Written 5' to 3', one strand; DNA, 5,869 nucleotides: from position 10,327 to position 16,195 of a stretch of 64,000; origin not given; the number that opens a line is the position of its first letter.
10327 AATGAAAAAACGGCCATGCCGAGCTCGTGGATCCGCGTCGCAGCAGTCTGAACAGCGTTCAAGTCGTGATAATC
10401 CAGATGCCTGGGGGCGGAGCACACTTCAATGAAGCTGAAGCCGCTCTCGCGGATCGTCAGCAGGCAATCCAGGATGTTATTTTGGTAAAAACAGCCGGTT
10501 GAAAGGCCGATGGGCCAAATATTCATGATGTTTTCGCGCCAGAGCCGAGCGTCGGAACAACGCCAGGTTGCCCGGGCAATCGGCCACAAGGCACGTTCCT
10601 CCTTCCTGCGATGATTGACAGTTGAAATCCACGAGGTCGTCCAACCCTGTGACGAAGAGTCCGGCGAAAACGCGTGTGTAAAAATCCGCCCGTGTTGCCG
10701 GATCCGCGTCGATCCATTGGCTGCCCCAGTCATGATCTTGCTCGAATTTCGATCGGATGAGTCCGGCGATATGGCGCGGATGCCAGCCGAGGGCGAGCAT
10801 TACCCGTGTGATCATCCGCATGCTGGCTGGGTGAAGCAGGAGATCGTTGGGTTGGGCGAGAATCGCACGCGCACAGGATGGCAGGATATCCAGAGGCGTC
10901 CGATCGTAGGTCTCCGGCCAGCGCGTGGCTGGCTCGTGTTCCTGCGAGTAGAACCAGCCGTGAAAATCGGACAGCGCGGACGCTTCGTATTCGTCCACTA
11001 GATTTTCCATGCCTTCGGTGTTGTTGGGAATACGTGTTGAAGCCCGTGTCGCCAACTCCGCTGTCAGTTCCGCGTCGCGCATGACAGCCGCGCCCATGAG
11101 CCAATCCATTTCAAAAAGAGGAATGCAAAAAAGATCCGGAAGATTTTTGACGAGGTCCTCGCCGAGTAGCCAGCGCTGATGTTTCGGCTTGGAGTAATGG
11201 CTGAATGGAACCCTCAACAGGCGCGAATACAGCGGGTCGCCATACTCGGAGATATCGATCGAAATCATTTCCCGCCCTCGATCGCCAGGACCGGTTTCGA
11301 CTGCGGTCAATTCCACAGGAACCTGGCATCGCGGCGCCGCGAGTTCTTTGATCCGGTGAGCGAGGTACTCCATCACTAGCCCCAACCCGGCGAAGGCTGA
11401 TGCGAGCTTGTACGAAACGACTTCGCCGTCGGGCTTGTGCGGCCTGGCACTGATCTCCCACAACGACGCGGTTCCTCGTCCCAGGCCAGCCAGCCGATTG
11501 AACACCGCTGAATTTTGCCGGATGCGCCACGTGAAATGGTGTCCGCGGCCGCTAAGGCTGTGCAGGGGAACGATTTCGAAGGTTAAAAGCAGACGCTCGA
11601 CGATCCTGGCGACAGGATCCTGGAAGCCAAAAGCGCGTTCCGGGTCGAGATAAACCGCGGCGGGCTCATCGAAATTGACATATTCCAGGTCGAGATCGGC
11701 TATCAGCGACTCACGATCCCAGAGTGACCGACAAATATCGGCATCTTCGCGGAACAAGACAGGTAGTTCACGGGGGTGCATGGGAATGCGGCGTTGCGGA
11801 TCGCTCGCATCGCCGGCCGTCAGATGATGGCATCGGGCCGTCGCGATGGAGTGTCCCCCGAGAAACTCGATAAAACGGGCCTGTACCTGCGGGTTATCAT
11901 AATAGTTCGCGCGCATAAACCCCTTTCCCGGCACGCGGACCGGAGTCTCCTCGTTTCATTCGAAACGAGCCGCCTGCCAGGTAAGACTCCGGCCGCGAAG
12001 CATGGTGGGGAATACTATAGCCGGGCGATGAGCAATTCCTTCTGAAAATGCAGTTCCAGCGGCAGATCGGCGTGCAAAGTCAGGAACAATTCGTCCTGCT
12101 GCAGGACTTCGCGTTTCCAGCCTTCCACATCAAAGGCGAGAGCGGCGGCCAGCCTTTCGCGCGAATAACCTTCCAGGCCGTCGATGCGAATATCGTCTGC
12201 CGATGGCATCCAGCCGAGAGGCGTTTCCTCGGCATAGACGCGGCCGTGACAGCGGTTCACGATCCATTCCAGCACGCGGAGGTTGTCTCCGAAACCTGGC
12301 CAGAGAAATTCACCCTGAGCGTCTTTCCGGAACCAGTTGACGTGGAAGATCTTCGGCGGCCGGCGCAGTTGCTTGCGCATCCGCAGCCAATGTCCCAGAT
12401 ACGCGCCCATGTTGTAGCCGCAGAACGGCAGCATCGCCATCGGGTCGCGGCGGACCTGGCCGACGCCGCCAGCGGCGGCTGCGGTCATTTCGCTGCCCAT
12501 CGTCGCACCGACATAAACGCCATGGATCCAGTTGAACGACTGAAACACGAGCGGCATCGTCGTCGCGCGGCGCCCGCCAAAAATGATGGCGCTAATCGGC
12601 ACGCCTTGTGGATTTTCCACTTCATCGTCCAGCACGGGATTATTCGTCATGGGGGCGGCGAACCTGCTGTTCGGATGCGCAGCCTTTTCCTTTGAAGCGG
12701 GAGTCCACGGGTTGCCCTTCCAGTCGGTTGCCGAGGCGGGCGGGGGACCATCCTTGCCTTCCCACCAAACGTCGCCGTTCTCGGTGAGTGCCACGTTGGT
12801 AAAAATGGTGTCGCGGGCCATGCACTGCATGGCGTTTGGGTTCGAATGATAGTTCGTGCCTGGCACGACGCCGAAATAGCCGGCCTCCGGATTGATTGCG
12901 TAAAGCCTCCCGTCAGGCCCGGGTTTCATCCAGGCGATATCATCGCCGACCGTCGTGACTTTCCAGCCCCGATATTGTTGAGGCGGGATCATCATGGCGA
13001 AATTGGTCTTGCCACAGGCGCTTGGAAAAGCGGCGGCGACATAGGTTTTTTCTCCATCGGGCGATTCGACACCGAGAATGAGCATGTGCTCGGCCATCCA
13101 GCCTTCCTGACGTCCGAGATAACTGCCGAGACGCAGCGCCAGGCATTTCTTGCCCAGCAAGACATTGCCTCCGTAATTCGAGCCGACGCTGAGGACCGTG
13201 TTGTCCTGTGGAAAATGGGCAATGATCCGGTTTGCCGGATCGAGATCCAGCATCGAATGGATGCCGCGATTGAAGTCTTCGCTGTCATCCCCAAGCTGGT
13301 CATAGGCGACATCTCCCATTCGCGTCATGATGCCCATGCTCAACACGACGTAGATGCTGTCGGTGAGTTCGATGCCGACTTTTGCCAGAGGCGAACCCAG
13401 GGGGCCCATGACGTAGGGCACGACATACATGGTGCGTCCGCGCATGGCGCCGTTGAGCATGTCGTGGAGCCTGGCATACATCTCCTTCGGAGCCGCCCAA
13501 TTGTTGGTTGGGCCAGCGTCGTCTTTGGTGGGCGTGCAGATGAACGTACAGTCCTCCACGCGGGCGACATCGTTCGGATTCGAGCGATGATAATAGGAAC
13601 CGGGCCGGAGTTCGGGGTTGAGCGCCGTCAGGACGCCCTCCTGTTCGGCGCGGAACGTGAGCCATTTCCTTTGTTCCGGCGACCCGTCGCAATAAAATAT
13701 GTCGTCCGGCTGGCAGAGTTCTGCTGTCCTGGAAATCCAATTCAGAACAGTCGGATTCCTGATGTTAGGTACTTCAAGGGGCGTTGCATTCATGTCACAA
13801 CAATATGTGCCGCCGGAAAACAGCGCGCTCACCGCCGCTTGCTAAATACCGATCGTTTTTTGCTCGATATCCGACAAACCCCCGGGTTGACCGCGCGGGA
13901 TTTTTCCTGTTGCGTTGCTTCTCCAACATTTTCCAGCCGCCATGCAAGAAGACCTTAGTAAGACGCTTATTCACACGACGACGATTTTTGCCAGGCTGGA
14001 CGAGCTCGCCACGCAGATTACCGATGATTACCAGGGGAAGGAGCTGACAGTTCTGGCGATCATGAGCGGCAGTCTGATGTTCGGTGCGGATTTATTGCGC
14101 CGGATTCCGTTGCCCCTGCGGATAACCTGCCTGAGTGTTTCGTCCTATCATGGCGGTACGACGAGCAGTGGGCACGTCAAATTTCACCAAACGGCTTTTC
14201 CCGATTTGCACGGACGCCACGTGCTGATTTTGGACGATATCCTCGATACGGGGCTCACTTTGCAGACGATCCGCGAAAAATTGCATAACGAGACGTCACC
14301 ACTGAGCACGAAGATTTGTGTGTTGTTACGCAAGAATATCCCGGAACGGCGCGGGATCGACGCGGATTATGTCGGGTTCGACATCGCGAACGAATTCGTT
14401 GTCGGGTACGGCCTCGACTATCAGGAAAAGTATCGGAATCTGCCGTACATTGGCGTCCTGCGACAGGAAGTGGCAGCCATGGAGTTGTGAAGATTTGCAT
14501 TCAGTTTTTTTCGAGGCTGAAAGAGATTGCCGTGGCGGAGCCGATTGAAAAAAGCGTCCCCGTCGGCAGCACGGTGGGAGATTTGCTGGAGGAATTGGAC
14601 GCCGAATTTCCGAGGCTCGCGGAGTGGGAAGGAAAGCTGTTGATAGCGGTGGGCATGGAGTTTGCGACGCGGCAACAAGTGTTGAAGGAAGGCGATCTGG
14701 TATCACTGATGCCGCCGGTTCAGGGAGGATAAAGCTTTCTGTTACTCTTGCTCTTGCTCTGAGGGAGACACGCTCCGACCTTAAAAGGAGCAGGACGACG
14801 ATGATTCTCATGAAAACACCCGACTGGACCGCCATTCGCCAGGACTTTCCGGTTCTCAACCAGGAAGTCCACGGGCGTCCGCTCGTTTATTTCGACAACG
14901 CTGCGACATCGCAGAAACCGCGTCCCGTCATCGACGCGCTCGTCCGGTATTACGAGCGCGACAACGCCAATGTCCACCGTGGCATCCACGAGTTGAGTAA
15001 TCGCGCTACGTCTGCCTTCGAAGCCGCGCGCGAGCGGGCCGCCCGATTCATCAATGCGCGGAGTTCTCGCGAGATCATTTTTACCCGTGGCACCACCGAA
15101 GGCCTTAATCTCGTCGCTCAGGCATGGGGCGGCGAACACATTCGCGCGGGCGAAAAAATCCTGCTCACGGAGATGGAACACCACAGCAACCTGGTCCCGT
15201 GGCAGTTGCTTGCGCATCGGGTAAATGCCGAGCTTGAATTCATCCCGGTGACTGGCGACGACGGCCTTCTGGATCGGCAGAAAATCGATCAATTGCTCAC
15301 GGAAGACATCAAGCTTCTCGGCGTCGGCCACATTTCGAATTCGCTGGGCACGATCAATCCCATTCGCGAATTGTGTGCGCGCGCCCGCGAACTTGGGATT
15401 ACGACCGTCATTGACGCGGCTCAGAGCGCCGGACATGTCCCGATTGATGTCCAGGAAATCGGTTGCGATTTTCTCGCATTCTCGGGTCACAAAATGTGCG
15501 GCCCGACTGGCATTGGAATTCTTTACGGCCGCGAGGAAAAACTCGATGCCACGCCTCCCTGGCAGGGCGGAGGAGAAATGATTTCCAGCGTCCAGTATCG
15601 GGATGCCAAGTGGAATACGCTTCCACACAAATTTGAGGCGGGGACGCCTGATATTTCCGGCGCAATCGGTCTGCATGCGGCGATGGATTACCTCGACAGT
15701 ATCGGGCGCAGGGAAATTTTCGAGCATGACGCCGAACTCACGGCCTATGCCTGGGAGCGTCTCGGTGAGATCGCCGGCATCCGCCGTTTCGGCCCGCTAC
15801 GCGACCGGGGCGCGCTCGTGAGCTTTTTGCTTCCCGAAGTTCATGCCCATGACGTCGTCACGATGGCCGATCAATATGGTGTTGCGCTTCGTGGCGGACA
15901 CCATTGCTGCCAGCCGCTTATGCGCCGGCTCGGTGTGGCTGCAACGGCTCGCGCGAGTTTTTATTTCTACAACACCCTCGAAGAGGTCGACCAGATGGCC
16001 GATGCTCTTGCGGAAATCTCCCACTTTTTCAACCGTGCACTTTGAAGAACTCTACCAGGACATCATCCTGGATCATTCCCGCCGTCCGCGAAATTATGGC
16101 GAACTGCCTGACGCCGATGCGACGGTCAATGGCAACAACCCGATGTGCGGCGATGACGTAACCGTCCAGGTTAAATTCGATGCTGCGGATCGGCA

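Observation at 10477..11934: Chromosomal protein carrying the three AEP primase-polymerase catalytic motifs plus an unrecognised C-terminal half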

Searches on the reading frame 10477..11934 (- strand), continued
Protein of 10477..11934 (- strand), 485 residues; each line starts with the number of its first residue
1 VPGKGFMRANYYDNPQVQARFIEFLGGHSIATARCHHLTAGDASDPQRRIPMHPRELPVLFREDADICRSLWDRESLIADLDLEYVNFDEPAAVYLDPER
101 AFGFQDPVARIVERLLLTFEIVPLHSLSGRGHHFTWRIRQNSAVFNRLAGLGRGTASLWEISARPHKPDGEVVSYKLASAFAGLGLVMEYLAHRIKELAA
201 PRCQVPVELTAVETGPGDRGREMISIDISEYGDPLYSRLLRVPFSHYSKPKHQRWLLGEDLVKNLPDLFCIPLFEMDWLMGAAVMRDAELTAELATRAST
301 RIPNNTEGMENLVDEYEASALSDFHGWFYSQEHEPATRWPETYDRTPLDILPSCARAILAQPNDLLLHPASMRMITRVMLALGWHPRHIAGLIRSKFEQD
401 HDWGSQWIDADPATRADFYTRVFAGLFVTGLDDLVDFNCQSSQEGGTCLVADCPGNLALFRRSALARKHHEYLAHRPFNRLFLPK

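Call 78: search_protein_families(library=pfam, proteins=[P0189], max_evalue=0.5)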
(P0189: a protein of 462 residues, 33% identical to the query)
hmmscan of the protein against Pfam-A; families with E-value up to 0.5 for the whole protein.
P0189 (462 aa): 1 family
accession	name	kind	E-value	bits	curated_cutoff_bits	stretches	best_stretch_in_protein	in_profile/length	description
PF04104.19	DNA_primase_lrg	-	0.029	14.2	22.4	1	301-417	65-171/266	Eukaryotic and archaeal DNA primase, large subunit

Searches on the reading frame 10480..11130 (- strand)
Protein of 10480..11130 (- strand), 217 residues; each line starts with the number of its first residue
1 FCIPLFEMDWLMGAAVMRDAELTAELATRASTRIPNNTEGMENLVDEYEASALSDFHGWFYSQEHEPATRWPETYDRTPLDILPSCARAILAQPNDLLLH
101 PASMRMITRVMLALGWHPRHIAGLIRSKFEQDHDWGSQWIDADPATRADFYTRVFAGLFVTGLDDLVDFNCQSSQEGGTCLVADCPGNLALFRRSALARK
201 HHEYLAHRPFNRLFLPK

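Call 45: predict_structure(alignment_id=A4)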
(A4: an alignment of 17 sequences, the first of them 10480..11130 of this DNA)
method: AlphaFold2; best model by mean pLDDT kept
length: 217 residues; sequences in the alignment: 17
mean_pLDDT: 54.0   pTM: 0.45
mean pLDDT of the five models: 54.0, 53.8, 48.6, 48.5, 48.1
residues with pLDDT >= 90: 0; 70-90: 38; 50-70: 94; < 50: 85
segments of 3 or more residues with pLDDT < 50: 1-3, 30-41, 135-139, 141-145, 156-176, 178-180, 182-217
pLDDT, mean of each block of 10 residues (from residue 1): 54 69 58 40 56 57 63 74 72 64 65 63 72 51 51 48 34 45 46 40 32 30
secondary structure, 60 per line:
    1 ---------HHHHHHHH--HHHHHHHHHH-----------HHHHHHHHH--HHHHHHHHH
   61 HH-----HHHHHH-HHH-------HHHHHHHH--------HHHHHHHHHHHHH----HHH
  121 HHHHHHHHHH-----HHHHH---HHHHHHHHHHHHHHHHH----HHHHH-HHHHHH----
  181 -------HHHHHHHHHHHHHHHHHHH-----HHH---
elements in order: H10-17 H20-29 H41-49 H52-62 H68-73 H85-92 H101-113 H118-130 H136-140 H144-160 H165-169 H171-176 H188-206
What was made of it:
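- Tried and rejected: C-terminal domain alone in AlphaFold (17 sequences): pLDDT 54 (call 45).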

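Call 61: fold_search(model_id=the predicted structure, library=pdb)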
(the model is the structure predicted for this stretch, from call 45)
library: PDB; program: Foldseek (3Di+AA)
matches with E <= 10: 49; with E <= 0.001: 0
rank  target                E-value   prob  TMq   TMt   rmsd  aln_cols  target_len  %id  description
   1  8wub_B                1.9e+00  0.09  0.16  0.21   8.2        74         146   16  The X-ray structure of human neuroglobin C120S mutant (released 2024-10-23)
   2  5h33_A                1.9e+00  0.04  0.14  0.15  15.0       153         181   10  Structural basis for dimerization of the death effector domains of Caspase-8 (released 2017-10-25)
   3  3zta                  2.0e+00  0.13  0.24  0.33   8.7       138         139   15  The bacterial stressosome: a modular system that has been adapted to control secondary messenger signaling (released 2012-02-22)
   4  8wub_A                3.0e+00  0.07  0.15  0.20   8.3        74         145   15  The X-ray structure of human neuroglobin C120S mutant (released 2024-10-23)
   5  8grz                  3.2e+00  0.07  0.16  0.21   8.2        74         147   16  X-ray crystal structure of V71C human neuroglobin mutant (released 2023-09-06)
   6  6y4l_A                3.2e+00  0.04  0.16  0.14  20.5       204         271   12  Crystal structure of human ER membrane protein complex subunits EMC2 and EMC9 (released 2020-05-27)
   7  6yxq_A                3.2e+00  0.03  0.15  0.17  17.8       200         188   10  Crystal structure of a DNA repair complex ASCC3-ASCC2 (released 2020-09-30)
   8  5oql_A                3.5e+00  0.09  0.20  0.07  13.6       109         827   16  Cryo-EM structure of the 90S pre-ribosome from Chaetomium thermophilum (released 2017-10-11)
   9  4mu5                  3.7e+00  0.07  0.16  0.22   7.5        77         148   18  Crystal structure of murine neuroglobin mutant M144W (released 2014-06-18)
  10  7ohd_A                3.7e+00  0.06  0.19  0.26  12.1       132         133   14  CRYSTAL STRUCTURE OF FERRIC MURINE NEUROGLOBIN CDLESS MUTANT (released 2022-07-13)
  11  1oj6_C                3.9e+00  0.06  0.16  0.21   8.2        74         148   16  Human brain neuroglobin three-dimensional structure (released 2003-09-11)
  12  7mqa_LQ               3.9e+00  0.04  0.17  0.06  20.4       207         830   14  Cryo-EM structure of the human SSU processome, state post-A1 (released 2021-09-22)
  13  7ohd_B                4.2e+00  0.06  0.16  0.22   8.1        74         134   16  CRYSTAL STRUCTURE OF FERRIC MURINE NEUROGLOBIN CDLESS MUTANT (released 2022-07-13)
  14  7vqg                  4.2e+00  0.06  0.15  0.20   8.3        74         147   15  The X-ray structure of human neuroglobin A15C mutant (released 2022-10-26)
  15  4nzi                  4.4e+00  0.08  0.17  0.23   8.0        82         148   15  Crystal structure of murine neuroglobin mutant V140W (released 2014-06-18)
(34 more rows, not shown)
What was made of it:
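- On PriL C-terminal Fe-S domain (PF04104), related to PriCT and PriX: The isolated domain model was poor (pLDDT 54, call 45), so its fold search is meaningless (call 61).
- The isolated C-terminal model was poor (pLDDT 54, call 45) and its fold search meaningless (call 61).
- Tried and rejected: Its Foldseek search returned neuroglobin, death-effector and similar proteins at E > 1, so I discarded it as meaningless (call 61).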

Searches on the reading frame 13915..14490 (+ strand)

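Call 60: search_protein_families(library=pfam, proteins=[window:13915-14490:+], max_evalue=0.001)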
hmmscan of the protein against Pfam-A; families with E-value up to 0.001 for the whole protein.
window:13915-14490:+ (191 aa): 1 family
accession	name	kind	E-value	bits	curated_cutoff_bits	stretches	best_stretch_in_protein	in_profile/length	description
PF00156.33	Pribosyltran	-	2.3e-26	92.4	26.3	1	22-170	9-158/158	Phosphoribosyl transferase domain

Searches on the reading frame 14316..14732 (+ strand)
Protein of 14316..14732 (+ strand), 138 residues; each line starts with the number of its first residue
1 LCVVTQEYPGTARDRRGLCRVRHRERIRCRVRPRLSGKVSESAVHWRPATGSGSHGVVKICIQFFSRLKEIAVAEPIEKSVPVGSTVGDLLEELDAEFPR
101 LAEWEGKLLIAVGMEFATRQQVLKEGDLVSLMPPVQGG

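Call 60: search_protein_families(library=pfam, proteins=[window:14316-14732:+], max_evalue=0.001)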
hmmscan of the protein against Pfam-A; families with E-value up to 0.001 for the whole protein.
window:14316-14732:+ (138 aa): 1 family
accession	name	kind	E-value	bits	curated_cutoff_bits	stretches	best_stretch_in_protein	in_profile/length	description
PF02597.26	ThiS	-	1.4e-13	51.6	22.5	1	62-138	1-76/76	ThiS family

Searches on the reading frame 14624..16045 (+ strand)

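Call 60: search_protein_families(library=pfam, proteins=[window:14624-16045:+], max_evalue=0.001)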
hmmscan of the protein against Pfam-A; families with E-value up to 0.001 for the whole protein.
window:14624-16045:+ (473 aa): 2 families
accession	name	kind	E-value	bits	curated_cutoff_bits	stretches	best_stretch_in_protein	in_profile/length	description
PF00266.25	Aminotran_5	-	4.8e-139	463.9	21.5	1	88-457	1-370/371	Aminotransferase class-V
PF01212.27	Beta_elim_lyase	-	0.0007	19.4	27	1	171-310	66-215/288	Beta-eliminating lyase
